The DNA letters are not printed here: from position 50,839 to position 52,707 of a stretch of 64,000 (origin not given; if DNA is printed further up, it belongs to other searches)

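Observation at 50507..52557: GT4 glycosyltransferase fused to a NUDIX hydrolase, behind a 480-bp AT-rich spacer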

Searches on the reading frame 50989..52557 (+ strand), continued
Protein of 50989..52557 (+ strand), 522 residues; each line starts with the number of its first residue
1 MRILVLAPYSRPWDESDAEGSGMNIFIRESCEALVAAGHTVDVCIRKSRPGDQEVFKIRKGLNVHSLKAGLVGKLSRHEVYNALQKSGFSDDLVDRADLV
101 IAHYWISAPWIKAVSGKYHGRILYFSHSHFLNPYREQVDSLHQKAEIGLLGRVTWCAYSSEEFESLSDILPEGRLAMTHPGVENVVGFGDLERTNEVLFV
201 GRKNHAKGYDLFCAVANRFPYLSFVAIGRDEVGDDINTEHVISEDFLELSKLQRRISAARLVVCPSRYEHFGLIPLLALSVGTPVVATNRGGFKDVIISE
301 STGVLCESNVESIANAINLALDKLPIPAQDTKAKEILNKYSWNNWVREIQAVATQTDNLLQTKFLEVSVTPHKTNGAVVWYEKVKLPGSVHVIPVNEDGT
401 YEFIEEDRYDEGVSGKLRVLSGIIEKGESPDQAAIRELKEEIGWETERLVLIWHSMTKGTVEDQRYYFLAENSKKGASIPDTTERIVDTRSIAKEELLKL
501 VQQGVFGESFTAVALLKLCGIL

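Call 30: search_protein_families(library=ncbifam, proteins=[L001:4608-5474:+, L004:7145-7996:+, L001:7096-7626:+, L002:9624-10148:+, L002:6842-7990:+, L002:6442-6849:+], max_evalue=1)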
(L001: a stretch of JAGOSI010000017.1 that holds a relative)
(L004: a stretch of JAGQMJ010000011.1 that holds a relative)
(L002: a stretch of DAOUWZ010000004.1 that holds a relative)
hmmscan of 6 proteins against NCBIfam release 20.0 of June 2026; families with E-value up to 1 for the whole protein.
L001:4608-5474:+ (288 aa): 3 families
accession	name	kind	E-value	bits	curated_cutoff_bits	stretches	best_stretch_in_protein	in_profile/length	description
NF011461.0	PRK14879.1-2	equivalog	0.011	15.6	372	1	31-76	49-96/225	Kae1-associated kinase Bud32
NF011460.0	PRK14879.1-1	equivalog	0.014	14.5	199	1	25-81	51-109/232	Kae1-associated kinase Bud32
TIGR03724.2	arch_bud32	equivalog_domain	0.075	12.5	125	1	31-75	39-85/193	KEOPS complex kinase/ATPase Bud32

L004:7145-7996:+ (283 aa): 0 families

L001:7096-7626:+ (176 aa): 6 families
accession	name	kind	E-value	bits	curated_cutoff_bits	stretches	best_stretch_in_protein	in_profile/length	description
TIGR00125.1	cyt_tran_rel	domain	3e-05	24.1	27.7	1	8-60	4-60/65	adenylyltransferase/cytidyltransferase family protein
NF002243.0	PRK01153.1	subfamily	0.0015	18.1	127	1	10-69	7-72/175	nicotinamide-nucleotide adenylyltransferase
TIGR01510.1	coaD_prev_kdtB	equivalog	0.0042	17.1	103.3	1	13-77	9-71/155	pantetheine-phosphate adenylyltransferase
NF003786.0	PRK05379.1-2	equivalog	0.03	13.5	397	1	2-79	13-94/354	bifunctional nicotinamide-nucleotide adenylyltransferase/Nudix hydroxylase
TIGR01527.1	arch_NMN_Atrans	equivalog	0.032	13.8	181.2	1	10-64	6-63/167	nicotinamide-nucleotide adenylyltransferase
TIGR02309.1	HpaB-1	equivalog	0.079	12.1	480.2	1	19-105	374-461/477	4-hydroxyphenylacetate 3-monooxygenase, oxygenase component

L002:9624-10148:+ (174 aa): 4 families
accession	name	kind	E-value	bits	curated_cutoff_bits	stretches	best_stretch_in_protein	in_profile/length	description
TIGR00125.1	cyt_tran_rel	domain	0.00017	21.7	27.7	1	9-37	5-33/65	adenylyltransferase/cytidyltransferase family protein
NF002243.0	PRK01153.1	subfamily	0.0031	17.1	127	1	11-71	8-72/175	nicotinamide-nucleotide adenylyltransferase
TIGR01527.1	arch_NMN_Atrans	equivalog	0.0087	15.6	181.2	1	10-65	6-63/167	nicotinamide-nucleotide adenylyltransferase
NF003786.0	PRK05379.1-2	equivalog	0.055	12.7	397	1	3-93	14-102/354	bifunctional nicotinamide-nucleotide adenylyltransferase/Nudix hydroxylase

L002:6842-7990:+ (382 aa): 67 families (the best 25 are shown)
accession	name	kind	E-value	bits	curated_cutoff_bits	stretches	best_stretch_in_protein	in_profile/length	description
TIGR00713.1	hemL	equivalog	1.8e-53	181.7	527.3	1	21-378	29-421/423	glutamate-1-semialdehyde 2,1-aminomutase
NF000818.0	PRK00062.1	subfamily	3.4e-50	171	398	1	21-380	33-427/429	glutamate-1-semialdehyde 2,1-aminomutase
NF001864.0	PRK00615.1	equivalog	5e-39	134.1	706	1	21-365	35-414/433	glutamate-1-semialdehyde aminotransferase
NF004856.0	PRK06209.1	equivalog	3.4e-36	124.7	486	1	29-256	47-280/450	glutamate-1-semialdehyde 2,1-aminomutase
NF009055.0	PRK12389.1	equivalog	4.8e-32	111.1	637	1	21-376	34-424/431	glutamate-1-semialdehyde 2,1-aminomutase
TIGR00707.1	argD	subfamily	5.6e-32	111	410.05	1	27-310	14-312/381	acetylornithine/succinylornithine family transaminase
NF041362.1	GntE_guanitoxin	equivalog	2.5e-30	105.4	525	2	17-136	29-150/426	guanitoxin biosynthesis PLP-dependent transaminase GntE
NF006228.0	PRK08360.1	equivalog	7e-29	100.7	608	2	191-308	226-344/443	aspartate aminotransferase family protein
NF002797.0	PRK02936.1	equivalog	1.3e-26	93.3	496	1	29-305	18-304/385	acetylornithine transaminase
NF002985.0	PRK03715.1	equivalog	6.7e-26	90.9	568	1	30-312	26-322/395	acetylornithine transaminase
NF004426.0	PRK05769.1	equivalog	7.1e-26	91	552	2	191-307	243-358/441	acetyl ornithine aminotransferase family protein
NF049976.1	AmadipTransam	equivalog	7.8e-26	90.9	650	2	167-306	184-328/416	2-aminoadipate transaminase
NF006368.0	PRK08593.1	equivalog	2.8e-25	88.8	570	2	173-300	209-341/448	aspartate aminotransferase family protein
NF002325.0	PRK01278.1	subfamily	4e-25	88.3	372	1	27-308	18-315/395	acetylornithine transaminase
NF005993.0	PRK08117.1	subfamily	4.5e-25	88.1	574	2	169-302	203-341/433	aspartate aminotransferase family protein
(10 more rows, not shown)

L002:6442-6849:+ (135 aa): 42 families (the best 25 are shown)
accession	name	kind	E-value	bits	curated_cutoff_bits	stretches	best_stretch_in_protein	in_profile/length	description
NF050075.1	SMU1112c_YaeR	equivalog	1.8e-13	50.8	140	1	5-128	4-125/125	SMU1112c/YaeR family gloxylase I-like metalloprotein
NF050074.1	glyox_I_GloA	exception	2e-11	44.1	165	1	5-127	2-120/121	lactoylglutathione lyase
TIGR00068.2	glyox_I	equivalog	3.9e-08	33.3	120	2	5-30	2-27/143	lactoylglutathione lyase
NF000496.2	Fos_GSH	equivalog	6.1e-07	29.6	180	1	4-125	4-113/136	fosfomycin resistance glutathione transferase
NF003152.0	PRK04101.1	equivalog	8.4e-07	29.4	171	1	4-127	4-117/139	metallothiol transferase FosB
TIGR03081.1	metmalonyl_epim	equivalog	1.2e-06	29.1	114.95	1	5-120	2-121/129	methylmalonyl-CoA epimerase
NF008551.0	PRK11478.1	equivalog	1.3e-06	28.9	148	1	5-127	7-127/129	VOC family protein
NF000074.1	299782349_fosC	exception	1.3e-06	28.6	250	1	4-124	4-109/132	FosC2 family fosfomycin resistance glutathione transferase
NF007629.0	PRK10291.1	equivalog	1.6e-06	28.1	246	1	6-128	4-125/135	lactoylglutathione lyase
NF041414.1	ArsI_CadI_VOC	equivalog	1.6e-06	27.8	116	1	7-90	3-73/147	ArsI/CadI family heavy metal resistance metalloenzyme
TIGR01263.1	4HPPD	equivalog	5.8e-06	26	277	1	4-94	2-93/353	4-hydroxyphenylpyruvate dioxygenase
TIGR02295.1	HpaD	equivalog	8.7e-06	25.1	321.4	1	6-126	6-115/298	3,4-dihydroxyphenylacetate 2,3-dioxygenase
TIGR03213.1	23dbph12diox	equivalog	2e-05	24.2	366.45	1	5-97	143-232/287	biphenyl-2,3-diol 1,2-dioxygenase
NF053877.1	FosA12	exception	2.1e-05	24.6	270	1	3-125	3-110/135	fosfomycin resistance glutathione transferase FosA12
NF038306.1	fosM_gen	equivalog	2.5e-05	24.7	255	1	6-129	5-118/137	FosM family fosfomycin resistance protein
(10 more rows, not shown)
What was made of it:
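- On NadM-Nudix bifunctional enzyme: NF003786 scores 12.7-13.5 against 397 (call 30).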

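Call 34: find_encoding_contigs(protein=P0005, flank=8000, max_places=1)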
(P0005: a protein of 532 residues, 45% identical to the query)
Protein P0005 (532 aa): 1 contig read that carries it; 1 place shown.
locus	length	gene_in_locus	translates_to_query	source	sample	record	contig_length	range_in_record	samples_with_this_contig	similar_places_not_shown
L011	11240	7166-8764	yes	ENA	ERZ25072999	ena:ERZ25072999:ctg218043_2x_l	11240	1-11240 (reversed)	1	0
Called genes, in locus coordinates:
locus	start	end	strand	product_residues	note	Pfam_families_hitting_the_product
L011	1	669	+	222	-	?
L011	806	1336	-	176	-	PF12599:DUF3768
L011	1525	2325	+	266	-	-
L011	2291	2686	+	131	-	PF10412:TrwB_AAD_bind (faint), PF12696:TraG-D_C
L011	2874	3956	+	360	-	PF00239:Resolvase, PF07508:Recombinase, PF13408:Zn_ribbon_recom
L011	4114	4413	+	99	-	-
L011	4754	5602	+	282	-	-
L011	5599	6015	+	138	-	PF00903:Glyoxalase, PF13669:Glyoxalase_4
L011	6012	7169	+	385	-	PF00202:Aminotran_3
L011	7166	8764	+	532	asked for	PF00534:Glycos_transf_1, PF13692:Glyco_trans_1_4, PF20706:GT4-conflict, PF00293:NUDIX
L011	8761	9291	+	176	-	-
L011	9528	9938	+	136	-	PF00665:rve (weak), PF13333:rve_2 (weak)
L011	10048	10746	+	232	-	PF20080:ALTTAQ_rpt (faint)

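Call 35: find_encoding_contigs(protein=P0008, flank=8000, max_places=2)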
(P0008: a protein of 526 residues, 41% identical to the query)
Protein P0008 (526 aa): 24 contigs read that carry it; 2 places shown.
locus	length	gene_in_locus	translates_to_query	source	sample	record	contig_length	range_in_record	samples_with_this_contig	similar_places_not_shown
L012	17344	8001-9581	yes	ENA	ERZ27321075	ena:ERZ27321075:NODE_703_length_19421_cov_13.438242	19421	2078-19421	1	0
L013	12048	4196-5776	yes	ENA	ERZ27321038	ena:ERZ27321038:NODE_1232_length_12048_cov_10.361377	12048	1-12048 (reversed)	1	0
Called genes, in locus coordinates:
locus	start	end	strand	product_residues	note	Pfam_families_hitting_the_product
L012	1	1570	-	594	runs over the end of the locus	-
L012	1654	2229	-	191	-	PF00081:Sod_Fe_N (weak), PF02777:Sod_Fe_C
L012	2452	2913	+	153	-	-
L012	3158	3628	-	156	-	PF00293:NUDIX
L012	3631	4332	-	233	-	PF02668:TauD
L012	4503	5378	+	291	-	PF00753:Lactamase_B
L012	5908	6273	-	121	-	-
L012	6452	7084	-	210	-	-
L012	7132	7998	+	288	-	-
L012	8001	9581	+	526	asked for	PF00534:Glycos_transf_1, PF13692:Glyco_trans_1_4, PF20706:GT4-conflict (weak), PF00293:NUDIX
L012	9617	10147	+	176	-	-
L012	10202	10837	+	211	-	PF02163:Peptidase_M50 (weak)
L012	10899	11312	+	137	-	PF00164:Ribosom_S12_S23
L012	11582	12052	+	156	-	PF00177:Ribosomal_S7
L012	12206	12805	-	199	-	-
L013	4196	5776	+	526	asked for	PF00534:Glycos_transf_1, PF13692:Glyco_trans_1_4, PF20706:GT4-conflict (weak), PF00293:NUDIX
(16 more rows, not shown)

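Call 36: find_encoding_contigs(protein=P0017, flank=8000, max_places=1)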
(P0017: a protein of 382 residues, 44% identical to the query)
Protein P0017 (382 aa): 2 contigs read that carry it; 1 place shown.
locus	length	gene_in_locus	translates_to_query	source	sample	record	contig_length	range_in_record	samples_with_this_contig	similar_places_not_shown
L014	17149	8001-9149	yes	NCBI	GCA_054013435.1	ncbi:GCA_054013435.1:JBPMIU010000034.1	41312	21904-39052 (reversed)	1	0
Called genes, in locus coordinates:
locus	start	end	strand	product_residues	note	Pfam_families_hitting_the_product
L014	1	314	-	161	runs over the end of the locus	-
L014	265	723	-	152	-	-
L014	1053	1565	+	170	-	-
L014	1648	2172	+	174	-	-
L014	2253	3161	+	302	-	-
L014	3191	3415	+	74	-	-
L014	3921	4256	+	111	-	-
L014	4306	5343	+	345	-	-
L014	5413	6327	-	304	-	PF00316:FBPase, PF18913:FBPase_C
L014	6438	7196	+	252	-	PF04116:FA_hydroxylase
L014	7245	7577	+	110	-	PF12917:YfbR-like, PF13023:HD_3, PF01966:HD (weak)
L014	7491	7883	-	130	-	-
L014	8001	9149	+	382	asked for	PF13439:Glyco_transf_4, PF00293:NUDIX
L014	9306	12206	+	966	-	PF00005:ABC_tran (faint), PF02463:SMC_N (faint), PF03193:RsgA_GTPase (faint), PF13191:AAA_16 (faint), PF13481:AAA_25 (faint), PF13555:AAA_29 (faint), PF17760:UvrA_inter, PF17755:UvrA_DNA-bind, +2 more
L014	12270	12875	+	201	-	PF00657:Lipase_GDSL, PF04311:DUF459 (faint), PF13472:Lipase_GDSL_2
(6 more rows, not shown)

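Call 37: find_encoding_contigs(protein=P0021, flank=8000, max_places=1)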
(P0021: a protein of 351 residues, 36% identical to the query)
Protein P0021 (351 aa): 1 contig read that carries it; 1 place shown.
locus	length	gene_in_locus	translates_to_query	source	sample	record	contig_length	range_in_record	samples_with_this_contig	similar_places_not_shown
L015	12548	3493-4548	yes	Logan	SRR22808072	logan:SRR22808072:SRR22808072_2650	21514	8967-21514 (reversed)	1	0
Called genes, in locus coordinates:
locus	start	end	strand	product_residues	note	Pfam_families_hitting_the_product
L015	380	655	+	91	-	-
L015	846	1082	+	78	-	-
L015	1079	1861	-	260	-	PF04055:Radical_SAM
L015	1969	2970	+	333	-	-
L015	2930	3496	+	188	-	-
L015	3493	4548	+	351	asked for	PF00534:Glycos_transf_1, PF13692:Glyco_trans_1_4, PF20706:GT4-conflict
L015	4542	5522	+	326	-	PF01041:DegT_DnrJ_EryC1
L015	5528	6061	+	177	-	PF00293:NUDIX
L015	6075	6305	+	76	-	-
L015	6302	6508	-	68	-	-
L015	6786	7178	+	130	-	-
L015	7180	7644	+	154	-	-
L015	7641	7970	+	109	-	-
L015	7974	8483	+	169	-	-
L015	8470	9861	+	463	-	-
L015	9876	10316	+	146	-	-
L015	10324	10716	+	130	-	-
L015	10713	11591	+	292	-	-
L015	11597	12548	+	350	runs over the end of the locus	-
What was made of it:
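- L015 has a DegT-family aminotransferase, a family that works on NDP-keto-sugars (established knowledge) (call 37).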

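Call 40: find_homologous_proteins(query=A1, max_evalue=1e-20)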
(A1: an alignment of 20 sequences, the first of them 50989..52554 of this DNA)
Query A1 (20 sequences) (522 aa, profile of the alignment): 21 proteins with E <= 1e-20 among 8000 candidates.
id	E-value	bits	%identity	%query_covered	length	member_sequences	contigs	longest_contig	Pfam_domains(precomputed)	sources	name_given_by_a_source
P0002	3.1e-242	823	58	100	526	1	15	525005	PF00534.27,PF13579.13,PF00293.35,PF13439.13,PF20706.4,PF13692.13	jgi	jgi:glycosyltransferase involved in cell wall biosynthesis/8-oxo-dGTP pyrophosphatase MutT (NUDIX fa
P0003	1.4e-239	814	57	100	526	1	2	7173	PF00534.27,PF13579.13,PF00293.35,PF13439.13,PF20706.4,PF13692.13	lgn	-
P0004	3.6e-238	810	55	100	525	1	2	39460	PF00534.27,PF00293.35,PF13439.13,PF20706.4,PF13692.13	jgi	jgi:glycosyltransferase involved in cell wall biosynthesis/8-oxo-dGTP pyrophosphatase MutT (NUDIX fa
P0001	3.4e-228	777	100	100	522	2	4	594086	PF00534.27,PF13579.13,PF00293.35,PF13439.13,PF20706.4,PF13692.13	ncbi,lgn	-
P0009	1.4e-226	771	41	100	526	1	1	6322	PF00534.27,PF00293.35,PF20706.4,PF13692.13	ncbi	-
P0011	7.6e-226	769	41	100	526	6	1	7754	PF00534.27,PF00293.35,PF20706.4,PF13692.13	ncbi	-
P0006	2.6e-225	767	44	100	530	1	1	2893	PF00534.27,PF00293.35,PF13439.13,PF20706.4,PF13692.13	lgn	-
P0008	4.1e-223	760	41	100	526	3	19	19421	PF00534.27,PF00293.35,PF20706.4,PF13692.13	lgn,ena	-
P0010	4.5e-218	743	40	100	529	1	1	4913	PF00534.27,PF00293.35,PF13439.13,PF20706.4,PF13692.13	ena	-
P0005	4.3e-208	710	45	99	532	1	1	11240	PF00534.27,PF00293.35,PF20706.4,PF13692.13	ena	-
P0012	2.8e-207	708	40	100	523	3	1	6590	PF00534.27,PF00293.35,PF13439.13,PF20706.4,PF13692.13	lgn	-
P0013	4.3e-201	687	38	100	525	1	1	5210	PF00534.27,PF00293.35,PF13439.13,PF20706.4,PF13692.13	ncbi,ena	-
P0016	2.9e-191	655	36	99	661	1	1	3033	PF13669.13,PF00534.27,PF13579.13,PF00293.35,PF13439.13,PF00903.32,PF20706.4,PF13692.13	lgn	-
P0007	8.6e-163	561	61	37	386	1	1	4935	PF00293.35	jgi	-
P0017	3.1e-150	520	44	35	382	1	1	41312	PF00293.35,PF13439.13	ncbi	-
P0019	1.6e-143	497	43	58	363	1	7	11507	PF00534.27,PF20706.4,PF13692.13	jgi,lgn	jgi:glycosyltransferase involved in cell wall biosynthesis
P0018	2.9e-143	497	39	66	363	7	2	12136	PF00534.27,PF20706.4,PF13692.13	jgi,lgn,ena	-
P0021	1.5e-132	461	36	68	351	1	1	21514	PF00534.27,PF20706.4,PF13692.13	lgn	-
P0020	8.5e-129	449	39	68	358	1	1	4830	PF00534.27,PF13579.13,PF20706.4,PF13692.13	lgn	-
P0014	1.2e-120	422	52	63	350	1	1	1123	PF00534.27,PF00293.35,PF20706.4,PF13692.13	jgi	jgi:ADP-ribose pyrophosphatase YjhB (NUDIX family)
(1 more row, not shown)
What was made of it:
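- Tried and rejected: Second, profile-based word search for more family members: nothing new (call 40).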

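Call 52: search_solved_structures(query=A3, max_evalue=10)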
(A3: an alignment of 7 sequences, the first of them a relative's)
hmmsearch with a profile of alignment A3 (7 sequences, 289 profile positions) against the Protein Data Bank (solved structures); distinct sequences matched with E-value up to 10: 14.
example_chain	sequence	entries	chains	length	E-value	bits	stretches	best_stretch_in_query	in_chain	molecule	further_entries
9x4g_B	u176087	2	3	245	0.0011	21.5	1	20-77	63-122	non-specific serine/threonine protein kinase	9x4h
1vzo_A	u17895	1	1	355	0.017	17.6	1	20-84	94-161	RIBOSOMAL PROTEIN S6 KINASE ALPHA 5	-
3lm0_A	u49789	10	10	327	0.042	16.3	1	30-104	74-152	Serine/threonine-protein kinase 17B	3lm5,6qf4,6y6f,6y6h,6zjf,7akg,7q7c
6g76_A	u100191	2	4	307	0.23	13.9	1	27-98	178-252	Ribosomal protein S6 kinase alpha-6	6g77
6g78_A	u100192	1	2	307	0.25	13.8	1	27-98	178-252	Ribosomal protein S6 kinase alpha-6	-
1wxq_A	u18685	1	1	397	0.39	13.2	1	32-91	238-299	GTP-binding protein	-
4n0l_A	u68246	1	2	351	0.41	13.1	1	149-183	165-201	Predicted component of a thermophile-specific DNA repair system, contains a RAMP domain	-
2z7q_A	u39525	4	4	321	0.49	12.8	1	10-75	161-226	Ribosomal protein S6 kinase alpha-1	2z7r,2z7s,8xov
1koa_A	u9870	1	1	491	0.49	12.8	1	25-129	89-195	TWITCHIN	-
3uto_A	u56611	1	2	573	0.64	12.4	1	25-129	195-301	Twitchin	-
8k20_B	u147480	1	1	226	0.66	12.4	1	25-82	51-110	non-specific serine/threonine protein kinase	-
4yff_A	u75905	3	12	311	1.4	11.3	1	56-108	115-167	Serine/threonine-protein kinase TNNI3K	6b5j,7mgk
4yfi_A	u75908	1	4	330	1.5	11.2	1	56-108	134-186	Serine/threonine-protein kinase TNNI3K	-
7mgj_A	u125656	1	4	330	1.5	11.2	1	56-108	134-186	Serine/threonine-protein kinase TNNI3K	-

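Call 53: search_solved_structures(query=A4, max_evalue=1)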
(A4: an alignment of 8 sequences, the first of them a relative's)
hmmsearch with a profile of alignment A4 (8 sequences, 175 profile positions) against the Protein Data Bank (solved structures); distinct sequences matched with E-value up to 1: 40.
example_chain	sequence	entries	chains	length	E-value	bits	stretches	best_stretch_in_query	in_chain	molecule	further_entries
1f9a_A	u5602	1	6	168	1.4e-06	31.4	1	12-75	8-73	HYPOTHETICAL PROTEIN MJ0541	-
6kh2_A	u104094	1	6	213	3.3e-05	26.9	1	82-163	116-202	Probable nicotinate-nucleotide adenylyltransferase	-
6kg3_A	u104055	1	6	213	0.00012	25.1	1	82-163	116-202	Probable nicotinate-nucleotide adenylyltransferase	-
2qjt_B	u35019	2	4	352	0.00033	23.7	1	12-100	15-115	Nicotinamide-nucleotide adenylyltransferase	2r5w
1k4k_A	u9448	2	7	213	0.00043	23.3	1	106-163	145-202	Nicotinic acid mononucleotide adenylyltransferase | NaMN adenylyltransferase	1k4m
1vlh_A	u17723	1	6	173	0.00045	23.2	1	6-66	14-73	Phosphopantetheine adenylyltransferase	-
4nah_A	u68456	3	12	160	0.00061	22.8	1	4-70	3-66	Phosphopantetheine adenylyltransferase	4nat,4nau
3f3m_A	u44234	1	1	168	0.00065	22.7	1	4-70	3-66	Phosphopantetheine adenylyltransferase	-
4yp7_A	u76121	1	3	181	0.0015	21.5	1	12-67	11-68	Nicotinamide-nucleotide adenylyltransferase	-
1ej2_A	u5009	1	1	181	0.0024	20.8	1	11-66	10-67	NICOTINAMIDE MONONUCLEOTIDE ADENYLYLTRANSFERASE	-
4yp5_A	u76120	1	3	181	0.0029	20.6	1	12-66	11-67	Nicotinamide-nucleotide adenylyltransferase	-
1o6b_A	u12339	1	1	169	0.0034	20.3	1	6-74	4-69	Phosphopantetheine adenylyltransferase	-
1m8j_A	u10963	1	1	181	0.0055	19.7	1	12-66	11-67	Nicotinamide-nucleotide Adenylyltransferase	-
2qjo_A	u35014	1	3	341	0.0078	19.2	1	12-70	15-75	Bifunctional NMN adenylyltransferase/Nudix hydrolase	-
3otw_A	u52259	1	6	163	0.014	18.3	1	5-163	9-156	Phosphopantetheine adenylyltransferase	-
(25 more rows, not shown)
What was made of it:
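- Cytidylyltransferases score weaker (call 53).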

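Call 54: predict_structure(alignment_id=A2)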
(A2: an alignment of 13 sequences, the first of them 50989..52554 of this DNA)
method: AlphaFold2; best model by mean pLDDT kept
length: 522 residues; sequences in the alignment: 13
mean_pLDDT: 88.4   pTM: 0.79
mean pLDDT of the five models: 88.4, 87.3, 86.3, 85.6, 84.7
residues with pLDDT >= 90: 297; 70-90: 192; 50-70: 30; < 50: 3
segments of 3 or more residues with pLDDT < 50: 18-20
pLDDT, mean of each block of 10 residues (from residue 1): 94 65 83 96 93 91 94 90 91 92 94 89 81 72 90 91 88 89 65 91 90 96 94 87 88 92 91 89 93 90 94 97 83 89 94 87 86 80 90 92 87 87 91 93 89 91 94 70 76 95 90 93 83
secondary structure, 60 per line:
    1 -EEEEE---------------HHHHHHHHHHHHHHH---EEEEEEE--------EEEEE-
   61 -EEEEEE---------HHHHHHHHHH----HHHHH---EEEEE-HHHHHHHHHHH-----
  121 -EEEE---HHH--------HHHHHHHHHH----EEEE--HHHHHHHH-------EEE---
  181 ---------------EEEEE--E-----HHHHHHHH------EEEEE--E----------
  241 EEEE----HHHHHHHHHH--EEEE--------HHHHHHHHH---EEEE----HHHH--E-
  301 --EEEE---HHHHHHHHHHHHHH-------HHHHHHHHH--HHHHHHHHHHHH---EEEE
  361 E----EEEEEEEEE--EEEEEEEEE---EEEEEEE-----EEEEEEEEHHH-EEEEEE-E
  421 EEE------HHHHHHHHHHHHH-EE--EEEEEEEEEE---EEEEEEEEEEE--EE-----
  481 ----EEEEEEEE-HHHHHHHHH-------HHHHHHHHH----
elements in order: E2-6 H22-36 E40-46 E55-59 E62-67 H77-86 H91-95 E99-103 H105-115 E122-125 H140-149 E154-157 H160-167 E175-177 E196-200 H209-216 E223-227 E241-244 H249-258 E261-264 H273-281 E285-288 H293-296 E303-306 H310-323 H331-339 H342-353 E357-361 E366-374 E377-385 E389-395 E401-408 E413-418 E420-423 H430-442 E448-457 E461-471 E485-492 H494-502 H510-518
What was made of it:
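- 50989..52557 (+): Intact 522-aa GT4-Nudix fusion gene ('GX'). AF2 model: pLDDT 88.4, pTM 0.79 (call 54).
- On GT4 glycosyltransferase (GT-B, retaining): AF2 pLDDT 88.4 (call 54).
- AF2 gives one confident multi-domain model (call 54).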
